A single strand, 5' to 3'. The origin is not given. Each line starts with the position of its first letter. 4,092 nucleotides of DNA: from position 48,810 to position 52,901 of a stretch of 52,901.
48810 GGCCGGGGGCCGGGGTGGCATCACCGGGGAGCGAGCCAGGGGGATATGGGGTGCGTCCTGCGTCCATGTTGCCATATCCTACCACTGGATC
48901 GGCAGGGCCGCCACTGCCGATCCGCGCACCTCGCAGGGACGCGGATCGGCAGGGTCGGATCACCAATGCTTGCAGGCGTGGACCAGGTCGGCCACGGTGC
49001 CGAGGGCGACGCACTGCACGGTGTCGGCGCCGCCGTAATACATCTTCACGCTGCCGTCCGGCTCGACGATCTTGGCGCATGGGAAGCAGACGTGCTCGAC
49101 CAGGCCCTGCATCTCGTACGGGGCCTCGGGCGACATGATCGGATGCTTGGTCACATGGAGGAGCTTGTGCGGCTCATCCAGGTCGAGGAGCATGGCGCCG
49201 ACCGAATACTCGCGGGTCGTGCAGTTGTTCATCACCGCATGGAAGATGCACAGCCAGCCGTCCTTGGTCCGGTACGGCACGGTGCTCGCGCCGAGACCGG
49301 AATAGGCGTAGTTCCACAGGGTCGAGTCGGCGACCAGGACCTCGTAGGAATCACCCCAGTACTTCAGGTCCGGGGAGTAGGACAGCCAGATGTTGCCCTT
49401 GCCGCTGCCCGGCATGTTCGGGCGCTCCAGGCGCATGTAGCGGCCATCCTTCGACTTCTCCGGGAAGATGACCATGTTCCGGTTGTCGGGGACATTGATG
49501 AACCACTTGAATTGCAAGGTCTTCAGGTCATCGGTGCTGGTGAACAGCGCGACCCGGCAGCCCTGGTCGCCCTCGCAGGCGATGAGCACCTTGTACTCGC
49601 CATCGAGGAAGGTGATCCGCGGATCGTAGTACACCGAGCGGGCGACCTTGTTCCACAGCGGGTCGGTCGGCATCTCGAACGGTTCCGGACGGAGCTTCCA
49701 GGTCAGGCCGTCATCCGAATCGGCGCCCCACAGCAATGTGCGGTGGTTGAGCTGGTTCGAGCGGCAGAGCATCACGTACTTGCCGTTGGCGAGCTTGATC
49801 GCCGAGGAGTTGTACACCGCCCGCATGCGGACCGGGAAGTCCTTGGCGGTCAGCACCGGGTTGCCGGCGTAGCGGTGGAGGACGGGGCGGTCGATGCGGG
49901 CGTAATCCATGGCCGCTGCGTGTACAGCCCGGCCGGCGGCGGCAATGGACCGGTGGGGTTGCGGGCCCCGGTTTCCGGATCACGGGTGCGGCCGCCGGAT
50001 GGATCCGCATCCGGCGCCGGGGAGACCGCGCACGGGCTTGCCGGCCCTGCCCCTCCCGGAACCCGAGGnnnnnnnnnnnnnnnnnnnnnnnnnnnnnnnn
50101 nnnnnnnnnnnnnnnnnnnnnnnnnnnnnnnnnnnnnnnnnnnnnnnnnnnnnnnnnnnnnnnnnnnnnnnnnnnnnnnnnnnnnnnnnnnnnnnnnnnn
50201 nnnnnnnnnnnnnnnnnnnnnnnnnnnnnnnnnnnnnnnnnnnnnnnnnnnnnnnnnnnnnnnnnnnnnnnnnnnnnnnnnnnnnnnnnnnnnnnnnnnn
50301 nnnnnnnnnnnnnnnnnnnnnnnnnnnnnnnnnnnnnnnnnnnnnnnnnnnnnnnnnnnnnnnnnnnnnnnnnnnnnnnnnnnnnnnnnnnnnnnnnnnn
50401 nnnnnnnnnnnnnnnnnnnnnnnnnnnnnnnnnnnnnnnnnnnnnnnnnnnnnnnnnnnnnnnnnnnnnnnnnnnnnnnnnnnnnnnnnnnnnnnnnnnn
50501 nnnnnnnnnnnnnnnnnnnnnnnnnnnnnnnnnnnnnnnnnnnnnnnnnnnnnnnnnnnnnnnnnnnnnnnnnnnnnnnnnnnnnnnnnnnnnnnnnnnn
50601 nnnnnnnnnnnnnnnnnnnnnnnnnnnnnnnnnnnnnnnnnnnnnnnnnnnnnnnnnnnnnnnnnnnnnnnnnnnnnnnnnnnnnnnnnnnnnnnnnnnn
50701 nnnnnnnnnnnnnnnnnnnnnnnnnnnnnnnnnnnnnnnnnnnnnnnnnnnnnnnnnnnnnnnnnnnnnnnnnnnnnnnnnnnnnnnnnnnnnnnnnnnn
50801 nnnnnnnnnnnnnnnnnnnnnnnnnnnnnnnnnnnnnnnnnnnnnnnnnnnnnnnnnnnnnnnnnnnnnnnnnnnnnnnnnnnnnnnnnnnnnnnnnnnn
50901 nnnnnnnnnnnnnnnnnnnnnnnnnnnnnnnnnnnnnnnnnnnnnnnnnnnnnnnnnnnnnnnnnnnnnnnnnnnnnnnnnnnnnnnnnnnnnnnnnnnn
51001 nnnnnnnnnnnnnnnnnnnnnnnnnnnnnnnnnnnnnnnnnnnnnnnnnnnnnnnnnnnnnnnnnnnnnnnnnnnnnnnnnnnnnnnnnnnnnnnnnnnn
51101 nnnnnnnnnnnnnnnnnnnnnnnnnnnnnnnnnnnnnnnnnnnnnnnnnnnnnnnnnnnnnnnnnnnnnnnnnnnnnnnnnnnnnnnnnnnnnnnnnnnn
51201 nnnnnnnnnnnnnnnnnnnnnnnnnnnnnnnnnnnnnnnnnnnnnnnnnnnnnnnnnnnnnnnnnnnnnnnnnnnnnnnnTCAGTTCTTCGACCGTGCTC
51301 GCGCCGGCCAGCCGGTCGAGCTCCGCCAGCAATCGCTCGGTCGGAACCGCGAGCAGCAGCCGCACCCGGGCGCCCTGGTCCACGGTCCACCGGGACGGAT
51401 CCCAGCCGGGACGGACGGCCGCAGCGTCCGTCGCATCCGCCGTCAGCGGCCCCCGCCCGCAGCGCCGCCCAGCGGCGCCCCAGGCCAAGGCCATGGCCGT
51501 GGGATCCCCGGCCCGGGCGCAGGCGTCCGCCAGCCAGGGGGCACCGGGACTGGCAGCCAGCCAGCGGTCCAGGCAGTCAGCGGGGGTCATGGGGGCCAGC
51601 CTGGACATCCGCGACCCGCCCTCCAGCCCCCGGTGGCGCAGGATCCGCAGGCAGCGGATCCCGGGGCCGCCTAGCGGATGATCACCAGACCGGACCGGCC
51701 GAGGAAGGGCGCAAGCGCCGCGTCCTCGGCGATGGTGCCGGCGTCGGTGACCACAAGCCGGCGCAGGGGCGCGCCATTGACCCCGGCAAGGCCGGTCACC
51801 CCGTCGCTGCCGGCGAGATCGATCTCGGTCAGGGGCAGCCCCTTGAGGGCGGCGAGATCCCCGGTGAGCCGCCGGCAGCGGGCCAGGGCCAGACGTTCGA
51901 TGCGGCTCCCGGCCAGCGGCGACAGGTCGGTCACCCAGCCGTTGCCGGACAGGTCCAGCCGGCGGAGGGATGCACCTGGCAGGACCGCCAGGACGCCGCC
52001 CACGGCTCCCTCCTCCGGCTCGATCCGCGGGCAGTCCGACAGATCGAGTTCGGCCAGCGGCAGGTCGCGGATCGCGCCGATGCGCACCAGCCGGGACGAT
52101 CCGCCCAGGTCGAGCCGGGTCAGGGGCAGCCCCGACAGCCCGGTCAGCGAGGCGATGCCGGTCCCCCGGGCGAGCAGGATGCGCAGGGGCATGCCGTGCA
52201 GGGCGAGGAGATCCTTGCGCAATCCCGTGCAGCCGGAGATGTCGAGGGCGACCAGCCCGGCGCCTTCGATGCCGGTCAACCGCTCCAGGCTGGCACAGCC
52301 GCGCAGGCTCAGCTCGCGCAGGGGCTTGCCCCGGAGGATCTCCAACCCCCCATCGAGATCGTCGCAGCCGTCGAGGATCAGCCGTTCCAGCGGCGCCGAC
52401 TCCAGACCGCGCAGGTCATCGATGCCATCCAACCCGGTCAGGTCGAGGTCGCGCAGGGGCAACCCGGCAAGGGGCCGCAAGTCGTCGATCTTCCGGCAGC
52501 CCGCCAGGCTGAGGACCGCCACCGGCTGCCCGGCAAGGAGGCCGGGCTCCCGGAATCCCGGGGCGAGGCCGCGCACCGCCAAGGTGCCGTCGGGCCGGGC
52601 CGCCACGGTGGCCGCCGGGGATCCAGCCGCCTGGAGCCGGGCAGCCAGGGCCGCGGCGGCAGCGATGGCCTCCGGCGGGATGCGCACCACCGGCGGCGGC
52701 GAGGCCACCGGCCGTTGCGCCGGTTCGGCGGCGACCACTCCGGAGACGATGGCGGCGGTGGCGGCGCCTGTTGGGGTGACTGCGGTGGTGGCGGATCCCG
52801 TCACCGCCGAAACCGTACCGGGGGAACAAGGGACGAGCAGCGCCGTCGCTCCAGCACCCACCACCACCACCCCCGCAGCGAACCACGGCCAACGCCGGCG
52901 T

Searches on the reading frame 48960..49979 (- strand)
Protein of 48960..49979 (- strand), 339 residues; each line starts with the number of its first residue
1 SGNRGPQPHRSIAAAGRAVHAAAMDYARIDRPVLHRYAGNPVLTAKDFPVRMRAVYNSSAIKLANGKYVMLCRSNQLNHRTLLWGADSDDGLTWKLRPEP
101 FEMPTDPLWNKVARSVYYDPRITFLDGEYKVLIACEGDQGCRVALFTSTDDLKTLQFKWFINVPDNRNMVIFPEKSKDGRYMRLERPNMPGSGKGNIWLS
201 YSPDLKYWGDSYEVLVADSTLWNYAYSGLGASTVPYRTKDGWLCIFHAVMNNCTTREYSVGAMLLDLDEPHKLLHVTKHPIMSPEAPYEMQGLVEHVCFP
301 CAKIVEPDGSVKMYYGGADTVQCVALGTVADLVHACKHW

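Call 8: search_protein_families(library=pfam, proteins=[window:48960-49979:-], max_evalue=0.001)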
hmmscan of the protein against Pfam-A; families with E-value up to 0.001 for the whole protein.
window:48960-49979:- (339 aa): 1 family
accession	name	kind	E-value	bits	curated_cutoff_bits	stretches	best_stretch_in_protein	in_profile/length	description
PF04041.19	Glyco_hydro_130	-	4.7e-40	137.9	26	1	38-337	18-319/320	beta-1,4-mannooligosaccharide phosphorylase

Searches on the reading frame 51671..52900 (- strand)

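Call 8: search_protein_families(library=pfam, proteins=[window:51671-52900:-], max_evalue=0.001)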
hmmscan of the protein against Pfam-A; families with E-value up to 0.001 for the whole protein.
window:51671-52900:- (409 aa): 3 families
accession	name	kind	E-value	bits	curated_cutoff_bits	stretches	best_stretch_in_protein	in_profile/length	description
PF12799.13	LRR_4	-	2.6e-08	34.3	27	0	311-345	2-36/44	Leucine Rich repeats (2 copies)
PF13516.12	LRR_6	-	3.9e-05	23.8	23.4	0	311-325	4-17/24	Leucine Rich repeat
PF00560.39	LRR_1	-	5.1e-05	23.1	20.6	0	311-322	1-12/23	Leucine Rich Repeat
